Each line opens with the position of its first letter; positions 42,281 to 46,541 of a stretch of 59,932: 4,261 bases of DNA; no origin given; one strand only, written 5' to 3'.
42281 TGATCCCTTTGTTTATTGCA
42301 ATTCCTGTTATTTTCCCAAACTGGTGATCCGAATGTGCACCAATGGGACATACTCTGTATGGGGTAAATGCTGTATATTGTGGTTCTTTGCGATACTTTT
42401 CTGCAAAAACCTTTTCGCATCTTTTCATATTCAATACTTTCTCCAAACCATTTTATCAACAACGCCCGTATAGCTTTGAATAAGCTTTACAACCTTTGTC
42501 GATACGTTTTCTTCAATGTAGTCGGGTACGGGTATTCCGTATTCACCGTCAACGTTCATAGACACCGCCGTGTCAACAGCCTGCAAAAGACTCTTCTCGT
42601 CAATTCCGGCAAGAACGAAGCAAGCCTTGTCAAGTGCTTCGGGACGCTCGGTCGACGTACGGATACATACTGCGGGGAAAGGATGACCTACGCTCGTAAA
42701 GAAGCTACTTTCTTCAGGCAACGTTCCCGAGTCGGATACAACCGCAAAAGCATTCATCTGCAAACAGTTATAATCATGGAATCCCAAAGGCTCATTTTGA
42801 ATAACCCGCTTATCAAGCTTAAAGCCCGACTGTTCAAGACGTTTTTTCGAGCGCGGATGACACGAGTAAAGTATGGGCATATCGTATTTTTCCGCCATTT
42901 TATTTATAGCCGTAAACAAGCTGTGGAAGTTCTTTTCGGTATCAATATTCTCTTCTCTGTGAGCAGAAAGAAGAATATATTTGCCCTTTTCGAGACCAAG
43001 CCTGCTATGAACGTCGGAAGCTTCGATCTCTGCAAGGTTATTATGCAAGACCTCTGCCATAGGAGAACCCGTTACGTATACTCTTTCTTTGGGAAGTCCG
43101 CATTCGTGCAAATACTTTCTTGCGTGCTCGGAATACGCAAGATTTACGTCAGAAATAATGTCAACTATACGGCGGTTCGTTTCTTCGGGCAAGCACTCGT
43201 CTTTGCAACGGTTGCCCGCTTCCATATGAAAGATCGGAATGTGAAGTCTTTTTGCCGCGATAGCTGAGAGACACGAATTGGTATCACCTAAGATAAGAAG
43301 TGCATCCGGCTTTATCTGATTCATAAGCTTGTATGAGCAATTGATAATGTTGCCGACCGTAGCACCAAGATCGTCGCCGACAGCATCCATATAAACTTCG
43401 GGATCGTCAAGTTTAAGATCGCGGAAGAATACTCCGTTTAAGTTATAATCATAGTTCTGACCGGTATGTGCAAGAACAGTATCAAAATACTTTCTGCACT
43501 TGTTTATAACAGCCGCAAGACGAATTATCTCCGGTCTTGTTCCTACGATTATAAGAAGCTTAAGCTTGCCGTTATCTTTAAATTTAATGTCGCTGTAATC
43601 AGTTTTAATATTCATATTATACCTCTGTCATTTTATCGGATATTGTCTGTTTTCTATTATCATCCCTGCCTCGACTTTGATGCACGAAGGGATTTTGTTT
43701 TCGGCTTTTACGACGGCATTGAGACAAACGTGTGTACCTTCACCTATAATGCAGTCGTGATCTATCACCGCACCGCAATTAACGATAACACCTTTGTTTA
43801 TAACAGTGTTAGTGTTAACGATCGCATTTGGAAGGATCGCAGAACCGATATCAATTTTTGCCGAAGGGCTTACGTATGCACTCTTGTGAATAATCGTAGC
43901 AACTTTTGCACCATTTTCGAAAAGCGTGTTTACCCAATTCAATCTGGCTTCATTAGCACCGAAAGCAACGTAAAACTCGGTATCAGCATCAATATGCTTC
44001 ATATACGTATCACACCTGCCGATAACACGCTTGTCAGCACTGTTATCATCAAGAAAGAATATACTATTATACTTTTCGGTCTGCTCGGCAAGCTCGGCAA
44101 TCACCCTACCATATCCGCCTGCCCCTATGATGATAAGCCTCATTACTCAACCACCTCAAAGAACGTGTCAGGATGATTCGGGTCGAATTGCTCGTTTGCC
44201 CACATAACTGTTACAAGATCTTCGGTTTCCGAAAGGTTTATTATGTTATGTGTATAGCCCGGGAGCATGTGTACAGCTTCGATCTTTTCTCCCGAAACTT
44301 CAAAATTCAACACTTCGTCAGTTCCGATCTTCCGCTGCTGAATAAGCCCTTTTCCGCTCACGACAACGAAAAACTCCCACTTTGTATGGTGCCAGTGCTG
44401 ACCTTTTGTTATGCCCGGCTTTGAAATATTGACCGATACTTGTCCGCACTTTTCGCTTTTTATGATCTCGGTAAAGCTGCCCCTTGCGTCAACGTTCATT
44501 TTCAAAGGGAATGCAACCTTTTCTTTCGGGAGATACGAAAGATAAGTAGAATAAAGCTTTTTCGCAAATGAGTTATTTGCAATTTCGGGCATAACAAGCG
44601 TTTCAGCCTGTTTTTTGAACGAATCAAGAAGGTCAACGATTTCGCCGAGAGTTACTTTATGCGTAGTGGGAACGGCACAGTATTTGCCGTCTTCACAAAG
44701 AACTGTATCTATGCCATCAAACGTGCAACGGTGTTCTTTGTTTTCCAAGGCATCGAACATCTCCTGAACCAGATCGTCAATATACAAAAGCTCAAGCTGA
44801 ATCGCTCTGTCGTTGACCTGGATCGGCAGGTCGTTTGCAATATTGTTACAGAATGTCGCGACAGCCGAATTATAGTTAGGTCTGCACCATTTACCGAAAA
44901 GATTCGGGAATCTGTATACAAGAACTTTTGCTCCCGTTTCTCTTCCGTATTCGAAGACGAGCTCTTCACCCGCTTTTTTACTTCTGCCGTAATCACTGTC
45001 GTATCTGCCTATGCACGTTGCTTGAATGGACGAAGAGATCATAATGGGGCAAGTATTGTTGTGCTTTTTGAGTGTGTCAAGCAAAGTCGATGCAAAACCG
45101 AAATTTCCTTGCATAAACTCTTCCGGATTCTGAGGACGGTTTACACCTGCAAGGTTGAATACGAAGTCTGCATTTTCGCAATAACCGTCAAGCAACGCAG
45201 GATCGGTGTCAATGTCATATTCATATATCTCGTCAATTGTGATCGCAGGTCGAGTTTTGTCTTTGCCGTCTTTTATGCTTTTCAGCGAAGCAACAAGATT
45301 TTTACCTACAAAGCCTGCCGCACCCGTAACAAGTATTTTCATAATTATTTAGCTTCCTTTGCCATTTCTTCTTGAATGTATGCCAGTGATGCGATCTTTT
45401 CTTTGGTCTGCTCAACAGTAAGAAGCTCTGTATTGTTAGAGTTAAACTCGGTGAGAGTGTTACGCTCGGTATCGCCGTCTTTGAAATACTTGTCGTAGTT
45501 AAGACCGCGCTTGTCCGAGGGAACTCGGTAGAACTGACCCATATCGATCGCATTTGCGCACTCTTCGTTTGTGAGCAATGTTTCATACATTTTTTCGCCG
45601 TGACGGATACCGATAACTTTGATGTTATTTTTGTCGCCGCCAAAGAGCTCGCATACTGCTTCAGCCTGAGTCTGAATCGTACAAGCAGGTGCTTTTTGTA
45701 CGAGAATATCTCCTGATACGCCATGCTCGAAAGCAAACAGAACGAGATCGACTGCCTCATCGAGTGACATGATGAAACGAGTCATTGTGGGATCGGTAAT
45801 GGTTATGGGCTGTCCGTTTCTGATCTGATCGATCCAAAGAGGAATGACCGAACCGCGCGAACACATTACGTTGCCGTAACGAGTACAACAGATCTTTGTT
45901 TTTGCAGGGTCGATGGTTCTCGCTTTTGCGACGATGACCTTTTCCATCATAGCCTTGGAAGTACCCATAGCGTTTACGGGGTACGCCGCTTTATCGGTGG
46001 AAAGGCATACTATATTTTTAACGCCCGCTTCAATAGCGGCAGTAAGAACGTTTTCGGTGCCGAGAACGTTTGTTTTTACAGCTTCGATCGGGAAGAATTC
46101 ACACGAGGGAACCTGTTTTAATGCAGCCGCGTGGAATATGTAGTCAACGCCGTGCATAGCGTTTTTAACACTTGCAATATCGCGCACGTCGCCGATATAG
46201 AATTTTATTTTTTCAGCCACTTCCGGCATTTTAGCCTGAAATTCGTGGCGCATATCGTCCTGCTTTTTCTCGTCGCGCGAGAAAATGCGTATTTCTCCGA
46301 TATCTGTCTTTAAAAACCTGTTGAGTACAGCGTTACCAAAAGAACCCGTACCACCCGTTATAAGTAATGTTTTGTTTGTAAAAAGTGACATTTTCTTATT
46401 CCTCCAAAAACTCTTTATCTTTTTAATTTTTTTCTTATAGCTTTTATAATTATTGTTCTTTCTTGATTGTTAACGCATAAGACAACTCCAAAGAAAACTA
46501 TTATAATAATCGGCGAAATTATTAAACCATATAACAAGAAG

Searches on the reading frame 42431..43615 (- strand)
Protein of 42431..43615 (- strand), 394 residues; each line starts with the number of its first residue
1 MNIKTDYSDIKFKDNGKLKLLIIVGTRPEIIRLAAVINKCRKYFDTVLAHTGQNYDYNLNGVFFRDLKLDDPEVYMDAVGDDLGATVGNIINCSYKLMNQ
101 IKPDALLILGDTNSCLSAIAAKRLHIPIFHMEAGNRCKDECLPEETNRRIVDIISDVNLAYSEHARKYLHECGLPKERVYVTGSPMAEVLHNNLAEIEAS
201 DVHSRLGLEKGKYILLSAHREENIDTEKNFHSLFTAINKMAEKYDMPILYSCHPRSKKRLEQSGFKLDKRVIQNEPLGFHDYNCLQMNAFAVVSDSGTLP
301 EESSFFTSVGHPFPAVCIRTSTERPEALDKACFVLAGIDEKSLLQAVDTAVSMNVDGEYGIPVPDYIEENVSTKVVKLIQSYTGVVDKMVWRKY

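Call 82: search_protein_families(library=pfam, proteins=[window:42431-43615:-], max_evalue=0.00001)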
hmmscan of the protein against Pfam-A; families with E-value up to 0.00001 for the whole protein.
window:42431-43615:- (394 aa): 1 family
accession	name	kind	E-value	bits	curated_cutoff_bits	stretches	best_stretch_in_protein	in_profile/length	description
PF02350.25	Epimerase_2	-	1.9e-76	257.7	30.6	1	41-379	6-346/347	UDP-N-acetylglucosamine 2-epimerase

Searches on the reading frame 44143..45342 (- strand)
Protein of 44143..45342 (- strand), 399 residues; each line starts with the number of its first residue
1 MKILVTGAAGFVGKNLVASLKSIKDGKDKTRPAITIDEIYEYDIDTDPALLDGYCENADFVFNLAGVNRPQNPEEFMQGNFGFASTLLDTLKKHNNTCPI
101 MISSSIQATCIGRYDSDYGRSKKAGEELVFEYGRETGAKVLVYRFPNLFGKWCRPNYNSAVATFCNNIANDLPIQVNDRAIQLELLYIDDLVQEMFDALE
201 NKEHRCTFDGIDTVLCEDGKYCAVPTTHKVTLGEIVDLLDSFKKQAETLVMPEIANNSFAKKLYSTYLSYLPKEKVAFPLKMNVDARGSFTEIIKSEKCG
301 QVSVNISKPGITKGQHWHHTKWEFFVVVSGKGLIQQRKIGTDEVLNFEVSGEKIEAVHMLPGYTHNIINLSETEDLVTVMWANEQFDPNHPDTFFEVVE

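Call 82: search_protein_families(library=pfam, proteins=[window:44143-45342:-], max_evalue=0.00001)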
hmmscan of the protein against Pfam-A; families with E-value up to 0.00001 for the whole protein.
window:44143-45342:- (399 aa): 3 families
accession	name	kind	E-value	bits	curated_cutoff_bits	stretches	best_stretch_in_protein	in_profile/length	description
PF14667.12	Polysacc_synt_C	-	5.9e-47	158.8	28.7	1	284-394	2-111/111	Polysaccharide biosynthesis C-terminal domain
PF01370.27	Epimerase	-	4.3e-20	72.6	20.9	1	3-203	1-229/240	NAD dependent epimerase/dehydratase family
PF07993.18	NAD_binding_4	-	2e-06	27.6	20.1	0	109-150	168-209/258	Male sterility protein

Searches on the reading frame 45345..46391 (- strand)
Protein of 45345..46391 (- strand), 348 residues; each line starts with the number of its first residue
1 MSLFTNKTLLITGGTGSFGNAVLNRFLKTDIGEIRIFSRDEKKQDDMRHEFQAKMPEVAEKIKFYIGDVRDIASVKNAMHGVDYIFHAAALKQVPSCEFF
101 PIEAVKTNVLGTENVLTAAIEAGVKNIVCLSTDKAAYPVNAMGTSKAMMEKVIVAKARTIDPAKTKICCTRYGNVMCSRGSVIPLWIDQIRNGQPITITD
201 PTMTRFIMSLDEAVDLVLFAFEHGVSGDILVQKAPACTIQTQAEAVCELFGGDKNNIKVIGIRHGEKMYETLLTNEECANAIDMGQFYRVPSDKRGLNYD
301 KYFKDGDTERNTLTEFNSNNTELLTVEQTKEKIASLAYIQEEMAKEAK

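Call 82: search_protein_families(library=pfam, proteins=[window:45345-46391:-], max_evalue=0.00001)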
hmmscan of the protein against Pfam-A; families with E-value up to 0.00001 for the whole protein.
window:45345-46391:- (348 aa): 10 families
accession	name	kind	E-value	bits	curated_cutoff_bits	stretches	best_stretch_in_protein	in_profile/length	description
PF02719.21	Polysacc_synt_2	-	1.7e-107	359.4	20.2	1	9-290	1-291/293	Polysaccharide biosynthesis protein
PF01370.27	Epimerase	-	1.1e-24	87.6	20.9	1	10-228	2-235/240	NAD dependent epimerase/dehydratase family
PF08485.16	Polysacc_syn_2C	-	3.5e-20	71.9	25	1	293-340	1-48/48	Polysaccharide biosynthesis protein C-terminal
PF01073.25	3Beta_HSD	-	2.4e-17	63.3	22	1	10-138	1-122/280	3-beta hydroxysteroid dehydrogenase/isomerase family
PF16363.11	GDP_Man_Dehyd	-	2.6e-15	57.1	27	1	10-133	1-130/332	GDP-mannose 4,6 dehydratase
PF13460.12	NAD_binding_10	-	2.3e-11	44.3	27.2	1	13-158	1-126/184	NAD(P)H-binding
PF07993.18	NAD_binding_4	-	1.3e-09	38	20.1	1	11-152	1-157/258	Male sterility protein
PF05368.20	NmrA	-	1.6e-08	34.9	27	1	6-203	2-181/298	NmrA-like family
PF04321.23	RmlD_sub_bind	-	2.2e-08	33.9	27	1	8-134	2-103/287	RmlD substrate binding domain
PF08659.16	KR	-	4.5e-06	27.1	22.6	0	8-83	2-76/180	KR domain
